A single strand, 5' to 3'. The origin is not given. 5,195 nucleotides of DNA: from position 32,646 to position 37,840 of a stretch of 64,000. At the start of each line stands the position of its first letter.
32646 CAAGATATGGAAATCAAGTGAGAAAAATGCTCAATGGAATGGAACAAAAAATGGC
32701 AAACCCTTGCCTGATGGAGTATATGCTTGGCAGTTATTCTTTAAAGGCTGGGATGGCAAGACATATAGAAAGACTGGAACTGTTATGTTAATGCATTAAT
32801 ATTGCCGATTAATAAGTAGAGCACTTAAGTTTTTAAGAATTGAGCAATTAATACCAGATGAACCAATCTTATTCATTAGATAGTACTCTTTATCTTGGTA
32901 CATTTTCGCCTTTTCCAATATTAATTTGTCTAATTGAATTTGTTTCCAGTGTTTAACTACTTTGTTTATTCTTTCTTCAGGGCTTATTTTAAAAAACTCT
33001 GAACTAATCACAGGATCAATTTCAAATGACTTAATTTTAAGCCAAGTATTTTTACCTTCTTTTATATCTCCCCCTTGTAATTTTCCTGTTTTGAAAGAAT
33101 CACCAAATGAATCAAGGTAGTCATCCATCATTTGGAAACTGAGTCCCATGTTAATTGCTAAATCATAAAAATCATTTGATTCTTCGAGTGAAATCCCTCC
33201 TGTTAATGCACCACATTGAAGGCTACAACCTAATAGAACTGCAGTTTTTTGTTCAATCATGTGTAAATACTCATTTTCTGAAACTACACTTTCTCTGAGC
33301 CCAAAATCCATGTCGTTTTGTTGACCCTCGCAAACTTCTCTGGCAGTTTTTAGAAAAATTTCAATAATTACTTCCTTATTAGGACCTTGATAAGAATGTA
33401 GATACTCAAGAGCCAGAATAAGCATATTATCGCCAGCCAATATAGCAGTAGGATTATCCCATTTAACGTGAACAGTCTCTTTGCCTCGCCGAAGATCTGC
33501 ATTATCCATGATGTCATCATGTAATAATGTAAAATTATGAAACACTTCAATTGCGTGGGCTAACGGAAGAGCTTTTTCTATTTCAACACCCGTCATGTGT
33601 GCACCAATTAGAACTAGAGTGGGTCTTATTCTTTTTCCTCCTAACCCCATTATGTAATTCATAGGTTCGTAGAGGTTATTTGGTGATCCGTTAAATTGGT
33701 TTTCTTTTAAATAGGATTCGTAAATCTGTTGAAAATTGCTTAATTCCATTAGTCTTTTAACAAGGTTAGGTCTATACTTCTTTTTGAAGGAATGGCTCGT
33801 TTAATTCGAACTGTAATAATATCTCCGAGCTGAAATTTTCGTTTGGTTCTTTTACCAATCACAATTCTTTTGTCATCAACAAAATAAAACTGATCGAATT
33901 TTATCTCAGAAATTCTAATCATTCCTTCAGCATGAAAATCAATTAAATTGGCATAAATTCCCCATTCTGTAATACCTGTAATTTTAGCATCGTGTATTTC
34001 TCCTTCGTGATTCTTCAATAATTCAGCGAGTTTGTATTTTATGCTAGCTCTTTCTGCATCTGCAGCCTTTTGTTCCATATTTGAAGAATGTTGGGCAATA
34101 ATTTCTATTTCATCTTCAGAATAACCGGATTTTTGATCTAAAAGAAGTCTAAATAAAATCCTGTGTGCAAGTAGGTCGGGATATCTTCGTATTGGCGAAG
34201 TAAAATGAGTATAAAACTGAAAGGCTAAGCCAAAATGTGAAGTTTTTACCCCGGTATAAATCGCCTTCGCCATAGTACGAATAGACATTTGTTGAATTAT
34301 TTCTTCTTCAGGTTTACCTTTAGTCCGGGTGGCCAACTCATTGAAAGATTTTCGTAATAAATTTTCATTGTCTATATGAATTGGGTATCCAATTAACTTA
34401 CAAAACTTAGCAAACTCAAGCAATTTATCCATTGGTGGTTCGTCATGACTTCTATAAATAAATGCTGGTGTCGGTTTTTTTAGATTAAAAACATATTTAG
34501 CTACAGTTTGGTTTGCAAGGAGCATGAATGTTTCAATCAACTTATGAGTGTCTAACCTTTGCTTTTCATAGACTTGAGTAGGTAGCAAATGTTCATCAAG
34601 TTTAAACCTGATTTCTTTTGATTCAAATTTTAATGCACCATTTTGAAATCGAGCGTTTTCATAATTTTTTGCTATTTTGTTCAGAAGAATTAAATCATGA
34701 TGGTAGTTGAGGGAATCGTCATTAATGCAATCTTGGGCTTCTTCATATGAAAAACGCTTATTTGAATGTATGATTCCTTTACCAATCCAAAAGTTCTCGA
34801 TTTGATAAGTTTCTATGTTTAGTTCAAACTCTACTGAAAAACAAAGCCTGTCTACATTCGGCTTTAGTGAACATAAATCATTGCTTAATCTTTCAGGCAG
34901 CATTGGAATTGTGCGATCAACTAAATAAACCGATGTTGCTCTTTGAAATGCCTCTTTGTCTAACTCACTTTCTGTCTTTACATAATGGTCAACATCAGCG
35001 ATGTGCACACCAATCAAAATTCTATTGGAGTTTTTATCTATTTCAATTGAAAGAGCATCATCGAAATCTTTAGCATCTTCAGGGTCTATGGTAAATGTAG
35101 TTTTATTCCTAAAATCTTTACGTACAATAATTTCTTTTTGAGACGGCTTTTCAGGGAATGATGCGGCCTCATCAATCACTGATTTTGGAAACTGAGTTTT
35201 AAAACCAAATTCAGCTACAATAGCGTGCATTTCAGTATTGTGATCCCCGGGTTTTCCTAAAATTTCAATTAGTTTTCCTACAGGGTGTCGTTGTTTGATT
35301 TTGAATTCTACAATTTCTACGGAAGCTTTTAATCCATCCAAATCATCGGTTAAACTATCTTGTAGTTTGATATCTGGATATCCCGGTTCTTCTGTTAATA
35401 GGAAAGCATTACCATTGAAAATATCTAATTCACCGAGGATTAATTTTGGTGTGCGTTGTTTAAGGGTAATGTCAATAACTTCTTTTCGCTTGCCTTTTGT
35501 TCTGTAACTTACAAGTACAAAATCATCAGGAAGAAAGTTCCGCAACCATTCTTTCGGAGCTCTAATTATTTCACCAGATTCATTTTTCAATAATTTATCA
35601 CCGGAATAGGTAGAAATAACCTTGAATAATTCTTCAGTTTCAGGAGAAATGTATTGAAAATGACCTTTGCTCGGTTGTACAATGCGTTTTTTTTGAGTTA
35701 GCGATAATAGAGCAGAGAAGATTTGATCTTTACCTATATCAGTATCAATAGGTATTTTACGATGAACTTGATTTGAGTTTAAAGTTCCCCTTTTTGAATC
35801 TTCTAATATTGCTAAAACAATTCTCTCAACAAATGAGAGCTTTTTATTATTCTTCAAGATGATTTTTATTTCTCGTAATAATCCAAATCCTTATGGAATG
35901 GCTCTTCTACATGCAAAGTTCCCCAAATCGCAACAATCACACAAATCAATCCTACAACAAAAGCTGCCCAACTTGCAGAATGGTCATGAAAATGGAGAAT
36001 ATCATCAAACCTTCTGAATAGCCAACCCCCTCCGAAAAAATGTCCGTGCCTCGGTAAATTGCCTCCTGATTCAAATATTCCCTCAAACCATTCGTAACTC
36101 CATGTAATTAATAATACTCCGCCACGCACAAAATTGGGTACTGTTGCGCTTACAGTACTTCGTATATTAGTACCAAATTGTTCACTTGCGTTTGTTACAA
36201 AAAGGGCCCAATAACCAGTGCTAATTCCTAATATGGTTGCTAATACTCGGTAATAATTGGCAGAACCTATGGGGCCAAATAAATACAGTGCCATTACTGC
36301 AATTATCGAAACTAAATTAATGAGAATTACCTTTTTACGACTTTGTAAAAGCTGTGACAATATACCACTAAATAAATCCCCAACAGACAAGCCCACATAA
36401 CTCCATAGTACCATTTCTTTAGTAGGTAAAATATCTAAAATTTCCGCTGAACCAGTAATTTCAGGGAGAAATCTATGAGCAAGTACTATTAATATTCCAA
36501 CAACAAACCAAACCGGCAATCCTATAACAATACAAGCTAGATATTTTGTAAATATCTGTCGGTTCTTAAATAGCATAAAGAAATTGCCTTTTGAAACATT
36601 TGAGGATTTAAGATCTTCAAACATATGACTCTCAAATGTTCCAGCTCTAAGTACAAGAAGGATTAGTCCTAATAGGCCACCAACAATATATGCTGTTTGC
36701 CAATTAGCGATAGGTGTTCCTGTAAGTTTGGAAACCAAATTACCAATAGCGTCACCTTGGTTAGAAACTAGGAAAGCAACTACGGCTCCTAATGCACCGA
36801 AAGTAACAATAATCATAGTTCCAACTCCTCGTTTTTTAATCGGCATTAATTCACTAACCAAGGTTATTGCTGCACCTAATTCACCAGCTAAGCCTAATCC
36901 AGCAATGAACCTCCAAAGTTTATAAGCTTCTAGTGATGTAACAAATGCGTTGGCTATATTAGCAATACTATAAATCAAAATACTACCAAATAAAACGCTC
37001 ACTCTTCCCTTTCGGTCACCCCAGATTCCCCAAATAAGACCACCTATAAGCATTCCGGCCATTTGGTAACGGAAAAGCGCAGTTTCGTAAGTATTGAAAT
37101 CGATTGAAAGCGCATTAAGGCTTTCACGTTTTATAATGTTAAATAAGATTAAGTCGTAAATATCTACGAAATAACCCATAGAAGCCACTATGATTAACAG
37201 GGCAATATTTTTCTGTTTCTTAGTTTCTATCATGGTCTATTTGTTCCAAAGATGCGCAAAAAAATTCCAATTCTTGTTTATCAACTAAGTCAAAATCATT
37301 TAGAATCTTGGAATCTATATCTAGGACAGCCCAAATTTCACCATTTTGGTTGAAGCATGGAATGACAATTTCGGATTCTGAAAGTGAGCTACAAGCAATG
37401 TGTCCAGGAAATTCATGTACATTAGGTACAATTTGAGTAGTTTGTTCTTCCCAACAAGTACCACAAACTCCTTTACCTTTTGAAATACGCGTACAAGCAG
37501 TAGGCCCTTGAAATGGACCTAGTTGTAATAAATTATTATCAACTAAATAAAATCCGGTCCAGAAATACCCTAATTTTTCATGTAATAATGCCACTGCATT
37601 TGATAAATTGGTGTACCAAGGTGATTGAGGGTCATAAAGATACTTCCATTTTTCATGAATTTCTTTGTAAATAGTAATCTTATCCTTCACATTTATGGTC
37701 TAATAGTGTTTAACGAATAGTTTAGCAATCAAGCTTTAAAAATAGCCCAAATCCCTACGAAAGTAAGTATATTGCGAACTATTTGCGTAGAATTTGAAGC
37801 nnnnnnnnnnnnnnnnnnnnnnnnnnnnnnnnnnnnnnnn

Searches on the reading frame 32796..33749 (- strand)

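Call 58: search_protein_families(library=pfam, proteins=[window:32796-33749:-], max_evalue=0.001)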
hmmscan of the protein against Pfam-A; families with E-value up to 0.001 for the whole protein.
window:32796-33749:- (317 aa): 1 family
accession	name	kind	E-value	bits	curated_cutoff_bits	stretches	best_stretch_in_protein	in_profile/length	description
PF00348.22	polyprenyl_synt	-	6.8e-69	232.3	27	1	25-245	3-223/251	Polyprenyl synthetase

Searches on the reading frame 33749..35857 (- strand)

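Call 58: search_protein_families(library=pfam, proteins=[window:33749-35857:-], max_evalue=0.001)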
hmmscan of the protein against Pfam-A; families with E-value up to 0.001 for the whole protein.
window:33749-35857:- (702 aa): 4 families
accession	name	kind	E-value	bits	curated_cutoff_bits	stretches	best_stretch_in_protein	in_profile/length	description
PF00773.25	RNB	-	9.4e-107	357.5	29.3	1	246-572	1-324/326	RNB domain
PF17876.7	CSD2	-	1.7e-13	50.9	26.2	1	174-224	25-74/74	Cold shock domain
PF17849.7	OB_Dis3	-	1.4e-08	35.1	22.8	1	160-217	11-76/77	Dis3-like cold-shock domain 2 (CSD2)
PF00575.29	S1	-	2.9e-05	24.8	22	1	618-698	4-72/74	S1 RNA binding domain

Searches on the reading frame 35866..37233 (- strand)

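Call 58: search_protein_families(library=pfam, proteins=[window:35866-37233:-], max_evalue=0.001)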
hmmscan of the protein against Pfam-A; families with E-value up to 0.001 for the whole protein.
window:35866-37233:- (455 aa): 2 families
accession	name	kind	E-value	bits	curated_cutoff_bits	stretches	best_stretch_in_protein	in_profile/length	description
PF07690.21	MFS_1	-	2.6e-20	73.1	33.4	1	19-364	3-334/347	Major Facilitator Superfamily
PF00083.30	Sugar_tr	-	1.8e-12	47.3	22.3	1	15-196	3-188/452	Sugar (and other) transporter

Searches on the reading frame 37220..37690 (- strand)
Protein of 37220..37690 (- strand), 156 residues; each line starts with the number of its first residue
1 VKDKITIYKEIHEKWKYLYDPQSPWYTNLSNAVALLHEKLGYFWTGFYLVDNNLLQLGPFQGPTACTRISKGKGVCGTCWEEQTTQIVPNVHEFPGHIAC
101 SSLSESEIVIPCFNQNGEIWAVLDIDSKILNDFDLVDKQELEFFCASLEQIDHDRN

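Call 58: search_protein_families(library=pfam, proteins=[window:37220-37690:-], max_evalue=0.001)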
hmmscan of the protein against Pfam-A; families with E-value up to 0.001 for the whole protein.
window:37220-37690:- (156 aa): 2 families
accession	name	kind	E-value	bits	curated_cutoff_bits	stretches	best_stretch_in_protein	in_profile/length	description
PF01590.32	GAF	-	5.8e-07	30.5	22.4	1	29-150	6-128/133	GAF domain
PF13185.12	GAF_2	-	0.00052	20.7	28.6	1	40-147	18-130/136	GAF domain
